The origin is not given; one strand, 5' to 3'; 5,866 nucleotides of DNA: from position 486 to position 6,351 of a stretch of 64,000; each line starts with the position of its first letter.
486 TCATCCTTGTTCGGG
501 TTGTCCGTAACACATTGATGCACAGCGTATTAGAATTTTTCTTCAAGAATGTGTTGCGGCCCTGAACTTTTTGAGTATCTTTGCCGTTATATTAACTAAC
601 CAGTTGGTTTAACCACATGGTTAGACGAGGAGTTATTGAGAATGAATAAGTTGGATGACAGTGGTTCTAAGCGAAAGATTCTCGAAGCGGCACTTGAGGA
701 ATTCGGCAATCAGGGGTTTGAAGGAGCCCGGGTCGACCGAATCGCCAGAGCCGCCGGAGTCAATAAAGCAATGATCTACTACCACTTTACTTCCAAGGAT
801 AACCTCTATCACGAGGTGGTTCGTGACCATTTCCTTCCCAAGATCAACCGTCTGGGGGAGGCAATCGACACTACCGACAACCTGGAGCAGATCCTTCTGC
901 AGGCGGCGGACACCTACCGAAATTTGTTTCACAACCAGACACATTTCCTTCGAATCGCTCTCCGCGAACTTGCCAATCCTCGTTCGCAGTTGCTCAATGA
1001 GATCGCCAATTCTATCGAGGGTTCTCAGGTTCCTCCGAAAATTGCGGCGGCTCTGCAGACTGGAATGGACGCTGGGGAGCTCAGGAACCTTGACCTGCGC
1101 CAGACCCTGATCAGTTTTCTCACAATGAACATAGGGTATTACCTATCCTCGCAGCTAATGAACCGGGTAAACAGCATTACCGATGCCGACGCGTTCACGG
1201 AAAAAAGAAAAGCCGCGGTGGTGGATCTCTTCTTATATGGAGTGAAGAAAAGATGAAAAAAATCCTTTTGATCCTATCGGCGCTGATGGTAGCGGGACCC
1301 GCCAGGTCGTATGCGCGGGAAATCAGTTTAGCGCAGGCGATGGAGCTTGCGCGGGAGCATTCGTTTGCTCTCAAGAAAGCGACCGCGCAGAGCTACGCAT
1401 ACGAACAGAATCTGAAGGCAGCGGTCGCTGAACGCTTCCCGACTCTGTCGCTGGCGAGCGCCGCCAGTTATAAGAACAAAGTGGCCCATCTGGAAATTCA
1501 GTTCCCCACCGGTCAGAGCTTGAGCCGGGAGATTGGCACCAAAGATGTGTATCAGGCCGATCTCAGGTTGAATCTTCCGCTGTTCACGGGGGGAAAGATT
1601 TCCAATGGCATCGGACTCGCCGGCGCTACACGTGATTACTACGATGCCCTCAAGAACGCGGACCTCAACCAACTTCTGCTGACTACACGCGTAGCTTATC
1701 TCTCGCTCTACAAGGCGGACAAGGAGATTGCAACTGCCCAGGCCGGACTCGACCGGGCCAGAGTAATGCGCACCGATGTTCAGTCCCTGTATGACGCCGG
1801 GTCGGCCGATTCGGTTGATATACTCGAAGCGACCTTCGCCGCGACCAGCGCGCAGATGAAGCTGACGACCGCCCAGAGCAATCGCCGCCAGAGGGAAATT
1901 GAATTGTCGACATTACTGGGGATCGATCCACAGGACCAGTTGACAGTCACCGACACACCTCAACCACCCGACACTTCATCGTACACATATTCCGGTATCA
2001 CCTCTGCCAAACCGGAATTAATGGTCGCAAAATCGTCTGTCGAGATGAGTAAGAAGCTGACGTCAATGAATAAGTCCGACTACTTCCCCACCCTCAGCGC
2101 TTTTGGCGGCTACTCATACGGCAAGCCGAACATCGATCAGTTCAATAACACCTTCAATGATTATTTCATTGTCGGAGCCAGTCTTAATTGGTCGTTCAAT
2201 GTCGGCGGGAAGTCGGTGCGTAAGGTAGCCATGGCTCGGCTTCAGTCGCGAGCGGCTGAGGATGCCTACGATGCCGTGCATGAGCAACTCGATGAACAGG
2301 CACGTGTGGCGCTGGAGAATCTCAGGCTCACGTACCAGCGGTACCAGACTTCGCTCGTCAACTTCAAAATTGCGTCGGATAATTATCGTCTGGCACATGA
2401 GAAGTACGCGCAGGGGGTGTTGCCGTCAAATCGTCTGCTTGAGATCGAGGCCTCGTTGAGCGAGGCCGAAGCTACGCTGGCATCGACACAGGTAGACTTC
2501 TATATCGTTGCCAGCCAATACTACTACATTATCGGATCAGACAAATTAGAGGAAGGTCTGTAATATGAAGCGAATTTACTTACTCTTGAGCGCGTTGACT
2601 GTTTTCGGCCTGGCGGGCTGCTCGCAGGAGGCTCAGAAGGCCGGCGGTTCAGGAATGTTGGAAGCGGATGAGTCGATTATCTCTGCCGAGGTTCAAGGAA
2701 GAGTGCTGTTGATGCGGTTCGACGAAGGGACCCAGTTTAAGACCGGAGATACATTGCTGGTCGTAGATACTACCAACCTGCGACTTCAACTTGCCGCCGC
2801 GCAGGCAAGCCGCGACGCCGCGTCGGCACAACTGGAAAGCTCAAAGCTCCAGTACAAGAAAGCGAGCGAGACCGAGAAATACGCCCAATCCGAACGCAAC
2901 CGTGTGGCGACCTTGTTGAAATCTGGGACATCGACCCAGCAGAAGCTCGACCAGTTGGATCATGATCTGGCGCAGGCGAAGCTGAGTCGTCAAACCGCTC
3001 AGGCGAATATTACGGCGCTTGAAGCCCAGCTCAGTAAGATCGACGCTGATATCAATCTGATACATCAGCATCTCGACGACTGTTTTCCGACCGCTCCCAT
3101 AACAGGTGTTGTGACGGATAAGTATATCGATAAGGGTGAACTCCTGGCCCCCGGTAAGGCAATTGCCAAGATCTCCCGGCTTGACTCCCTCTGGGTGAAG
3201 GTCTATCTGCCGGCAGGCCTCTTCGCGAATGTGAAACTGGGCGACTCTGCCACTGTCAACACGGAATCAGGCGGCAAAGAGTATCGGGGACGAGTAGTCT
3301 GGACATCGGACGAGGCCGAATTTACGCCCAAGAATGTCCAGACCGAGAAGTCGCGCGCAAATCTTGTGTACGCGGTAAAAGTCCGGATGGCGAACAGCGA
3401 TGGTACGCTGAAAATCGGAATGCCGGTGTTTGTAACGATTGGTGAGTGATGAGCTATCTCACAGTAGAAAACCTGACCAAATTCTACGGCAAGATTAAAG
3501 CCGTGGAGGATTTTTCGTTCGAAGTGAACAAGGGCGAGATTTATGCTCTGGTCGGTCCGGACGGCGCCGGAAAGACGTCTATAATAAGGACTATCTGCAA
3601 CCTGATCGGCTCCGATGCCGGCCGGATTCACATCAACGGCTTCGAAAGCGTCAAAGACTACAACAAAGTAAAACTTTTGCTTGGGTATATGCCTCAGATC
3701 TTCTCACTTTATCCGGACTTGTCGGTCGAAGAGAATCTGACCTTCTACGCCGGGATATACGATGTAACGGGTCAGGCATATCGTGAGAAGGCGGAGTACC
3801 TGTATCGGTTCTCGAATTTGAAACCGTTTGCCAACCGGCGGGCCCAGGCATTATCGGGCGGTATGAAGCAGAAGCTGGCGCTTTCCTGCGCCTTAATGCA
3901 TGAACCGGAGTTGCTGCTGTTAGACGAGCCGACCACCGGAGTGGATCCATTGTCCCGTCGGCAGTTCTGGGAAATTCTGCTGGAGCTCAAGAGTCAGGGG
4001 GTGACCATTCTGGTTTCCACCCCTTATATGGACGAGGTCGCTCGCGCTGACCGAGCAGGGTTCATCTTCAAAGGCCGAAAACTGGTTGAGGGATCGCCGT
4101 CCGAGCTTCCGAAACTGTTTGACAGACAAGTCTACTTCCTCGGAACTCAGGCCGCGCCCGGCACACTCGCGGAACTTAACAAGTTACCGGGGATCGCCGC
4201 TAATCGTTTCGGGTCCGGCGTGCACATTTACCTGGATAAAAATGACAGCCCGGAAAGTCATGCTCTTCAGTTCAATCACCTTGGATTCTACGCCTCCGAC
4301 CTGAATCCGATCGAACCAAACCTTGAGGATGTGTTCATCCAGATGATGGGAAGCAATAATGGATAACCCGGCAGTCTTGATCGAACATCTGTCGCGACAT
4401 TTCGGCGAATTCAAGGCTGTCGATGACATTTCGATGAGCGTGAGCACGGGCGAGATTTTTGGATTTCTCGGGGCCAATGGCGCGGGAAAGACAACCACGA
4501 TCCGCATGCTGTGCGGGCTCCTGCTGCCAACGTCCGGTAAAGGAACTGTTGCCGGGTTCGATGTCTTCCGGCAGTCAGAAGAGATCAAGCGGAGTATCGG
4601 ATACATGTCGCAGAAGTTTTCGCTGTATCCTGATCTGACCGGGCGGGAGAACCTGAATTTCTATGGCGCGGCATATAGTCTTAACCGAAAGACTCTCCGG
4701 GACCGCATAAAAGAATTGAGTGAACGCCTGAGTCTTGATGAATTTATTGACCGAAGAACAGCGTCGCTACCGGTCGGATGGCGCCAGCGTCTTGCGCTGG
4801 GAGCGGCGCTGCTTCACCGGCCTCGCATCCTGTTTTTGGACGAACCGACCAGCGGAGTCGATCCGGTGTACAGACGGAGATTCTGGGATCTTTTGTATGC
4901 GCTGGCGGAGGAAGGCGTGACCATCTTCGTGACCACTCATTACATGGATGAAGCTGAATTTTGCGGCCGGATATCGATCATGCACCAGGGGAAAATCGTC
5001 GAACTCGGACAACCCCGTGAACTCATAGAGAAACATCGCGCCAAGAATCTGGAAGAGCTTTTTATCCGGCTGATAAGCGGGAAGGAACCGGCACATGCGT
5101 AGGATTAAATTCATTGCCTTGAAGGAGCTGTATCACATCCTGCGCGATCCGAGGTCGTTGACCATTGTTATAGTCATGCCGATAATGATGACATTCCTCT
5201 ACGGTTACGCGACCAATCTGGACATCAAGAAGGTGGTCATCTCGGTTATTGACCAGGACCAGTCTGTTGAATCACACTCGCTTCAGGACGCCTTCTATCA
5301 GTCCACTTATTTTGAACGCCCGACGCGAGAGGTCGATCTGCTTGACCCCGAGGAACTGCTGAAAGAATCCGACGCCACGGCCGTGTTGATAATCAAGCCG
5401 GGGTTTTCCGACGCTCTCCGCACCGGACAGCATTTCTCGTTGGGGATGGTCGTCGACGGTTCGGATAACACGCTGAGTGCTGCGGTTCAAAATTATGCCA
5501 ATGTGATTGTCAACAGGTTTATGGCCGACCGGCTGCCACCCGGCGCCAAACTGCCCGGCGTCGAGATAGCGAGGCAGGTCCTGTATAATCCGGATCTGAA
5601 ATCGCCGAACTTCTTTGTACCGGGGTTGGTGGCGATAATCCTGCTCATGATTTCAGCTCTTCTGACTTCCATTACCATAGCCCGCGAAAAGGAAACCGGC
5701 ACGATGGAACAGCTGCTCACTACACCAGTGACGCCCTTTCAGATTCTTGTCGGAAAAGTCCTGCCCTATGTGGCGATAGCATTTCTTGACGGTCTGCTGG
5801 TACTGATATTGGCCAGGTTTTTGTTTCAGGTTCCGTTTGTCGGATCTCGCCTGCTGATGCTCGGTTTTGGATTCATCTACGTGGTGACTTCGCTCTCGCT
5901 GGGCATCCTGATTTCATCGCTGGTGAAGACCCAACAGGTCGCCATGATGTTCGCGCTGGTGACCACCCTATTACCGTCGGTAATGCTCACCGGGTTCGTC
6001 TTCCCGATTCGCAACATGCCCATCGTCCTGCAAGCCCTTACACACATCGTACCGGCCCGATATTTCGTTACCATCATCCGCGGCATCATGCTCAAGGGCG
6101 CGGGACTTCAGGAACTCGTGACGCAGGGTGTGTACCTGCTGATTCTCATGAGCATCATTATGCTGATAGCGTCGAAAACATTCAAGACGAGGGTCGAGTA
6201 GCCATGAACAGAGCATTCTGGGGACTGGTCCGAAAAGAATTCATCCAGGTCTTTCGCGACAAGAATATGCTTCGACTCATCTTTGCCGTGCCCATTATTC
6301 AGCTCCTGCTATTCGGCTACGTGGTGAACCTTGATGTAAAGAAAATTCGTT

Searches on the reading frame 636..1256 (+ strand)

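Call 59: search_protein_families(library=pfam, proteins=[window:636-1256:+], max_evalue=0.00001)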
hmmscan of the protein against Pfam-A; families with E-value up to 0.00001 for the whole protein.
window:636-1256:+ (206 aa): 1 family
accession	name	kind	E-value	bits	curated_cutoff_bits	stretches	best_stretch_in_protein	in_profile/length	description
PF00440.29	TetR_N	-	6.3e-17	61.5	24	1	15-61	1-47/47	Bacterial regulatory proteins, tetR family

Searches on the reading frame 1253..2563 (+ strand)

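Call 59: search_protein_families(library=pfam, proteins=[window:1253-2563:+], max_evalue=0.00001)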
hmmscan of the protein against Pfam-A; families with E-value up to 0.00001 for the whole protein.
window:1253-2563:+ (436 aa): 1 family
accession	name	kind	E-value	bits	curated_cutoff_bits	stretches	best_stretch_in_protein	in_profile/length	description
PF02321.23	OEP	-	1.2e-46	159.4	22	2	254-428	13-187/187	Outer membrane efflux protein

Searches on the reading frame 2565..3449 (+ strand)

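Call 59: search_protein_families(library=pfam, proteins=[window:2565-3449:+], max_evalue=0.00001)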
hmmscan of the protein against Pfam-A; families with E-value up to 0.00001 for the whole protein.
window:2565-3449:+ (294 aa): 2 families
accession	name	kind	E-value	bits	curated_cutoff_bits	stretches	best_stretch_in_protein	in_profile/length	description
PF13437.12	HlyD_3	-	1.3e-13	52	22.2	1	176-278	3-96/106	HlyD family secretion protein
PF16576.10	HlyD_D23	-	2.1e-13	50.5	30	1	33-286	16-212/214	Barrel-sandwich domain of CusB or HlyD membrane-fusion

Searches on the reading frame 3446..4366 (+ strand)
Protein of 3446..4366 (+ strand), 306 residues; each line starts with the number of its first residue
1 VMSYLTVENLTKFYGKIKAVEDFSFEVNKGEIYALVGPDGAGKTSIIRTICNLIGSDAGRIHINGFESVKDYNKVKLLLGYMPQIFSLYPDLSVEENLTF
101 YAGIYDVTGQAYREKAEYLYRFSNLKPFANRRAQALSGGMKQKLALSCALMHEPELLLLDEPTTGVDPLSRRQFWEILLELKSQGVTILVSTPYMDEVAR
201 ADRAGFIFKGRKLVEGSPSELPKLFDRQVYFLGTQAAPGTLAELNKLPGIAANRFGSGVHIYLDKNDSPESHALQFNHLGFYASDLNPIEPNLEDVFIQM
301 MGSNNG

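Call 59: search_protein_families(library=pfam, proteins=[window:3446-4366:+], max_evalue=0.00001)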
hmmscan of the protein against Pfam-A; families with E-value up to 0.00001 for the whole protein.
window:3446-4366:+ (306 aa): 2 families
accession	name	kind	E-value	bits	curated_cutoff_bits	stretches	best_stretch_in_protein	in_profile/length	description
PF00005.33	ABC_tran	-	1.6e-29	103.7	25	1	21-164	2-137/137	ABC transporter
PF13304.12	AAA_21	-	6.8e-11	43.2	27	1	131-192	233-297/304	AAA domain, putative AbiEii toxin, Type IV TA system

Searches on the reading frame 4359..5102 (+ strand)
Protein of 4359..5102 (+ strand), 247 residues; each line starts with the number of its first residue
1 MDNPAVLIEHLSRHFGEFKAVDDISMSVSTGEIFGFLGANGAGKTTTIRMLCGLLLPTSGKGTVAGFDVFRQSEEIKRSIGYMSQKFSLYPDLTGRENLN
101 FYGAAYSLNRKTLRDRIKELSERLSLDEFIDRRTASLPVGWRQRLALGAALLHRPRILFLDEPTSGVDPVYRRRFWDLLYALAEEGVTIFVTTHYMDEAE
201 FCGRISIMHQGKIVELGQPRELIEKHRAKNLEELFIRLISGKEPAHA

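Call 59: search_protein_families(library=pfam, proteins=[window:4359-5102:+], max_evalue=0.00001)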
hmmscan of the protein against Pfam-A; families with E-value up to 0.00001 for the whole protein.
window:4359-5102:+ (247 aa): 2 families
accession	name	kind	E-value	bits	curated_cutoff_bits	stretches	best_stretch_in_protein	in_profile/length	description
PF00005.33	ABC_tran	-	3.3e-30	105.9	25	1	22-165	2-137/137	ABC transporter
PF13304.12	AAA_21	-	1.5e-12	48.6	27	1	143-194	243-298/304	AAA domain, putative AbiEii toxin, Type IV TA system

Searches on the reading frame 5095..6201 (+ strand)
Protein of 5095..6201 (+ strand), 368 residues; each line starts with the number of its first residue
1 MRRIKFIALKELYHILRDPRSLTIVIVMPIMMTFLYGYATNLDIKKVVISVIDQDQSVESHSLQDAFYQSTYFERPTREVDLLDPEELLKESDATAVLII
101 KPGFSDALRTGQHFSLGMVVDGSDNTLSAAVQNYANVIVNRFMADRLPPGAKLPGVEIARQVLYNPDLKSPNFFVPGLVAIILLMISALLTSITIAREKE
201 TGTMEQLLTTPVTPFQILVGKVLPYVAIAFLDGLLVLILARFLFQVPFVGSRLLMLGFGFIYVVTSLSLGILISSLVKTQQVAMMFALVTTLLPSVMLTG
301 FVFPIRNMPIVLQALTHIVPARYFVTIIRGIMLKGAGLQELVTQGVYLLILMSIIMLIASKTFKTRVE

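Call 59: search_protein_families(library=pfam, proteins=[window:5095-6201:+], max_evalue=0.00001)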
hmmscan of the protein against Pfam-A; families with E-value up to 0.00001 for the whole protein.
window:5095-6201:+ (368 aa): 3 families
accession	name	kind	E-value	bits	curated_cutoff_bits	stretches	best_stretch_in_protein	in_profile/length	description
PF12698.13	ABC2_membrane_3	-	8.3e-46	157.1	31.6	1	24-359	10-344/347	ABC-2 family transporter protein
PF01061.29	ABC2_membrane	-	4.4e-27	95.4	26.9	1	165-333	51-211/211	ABC-2 type transporter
PF12679.13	ABC2_membrane_2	-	3.8e-24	85.9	27.2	1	7-305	3-206/283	ABC-2 family transporter protein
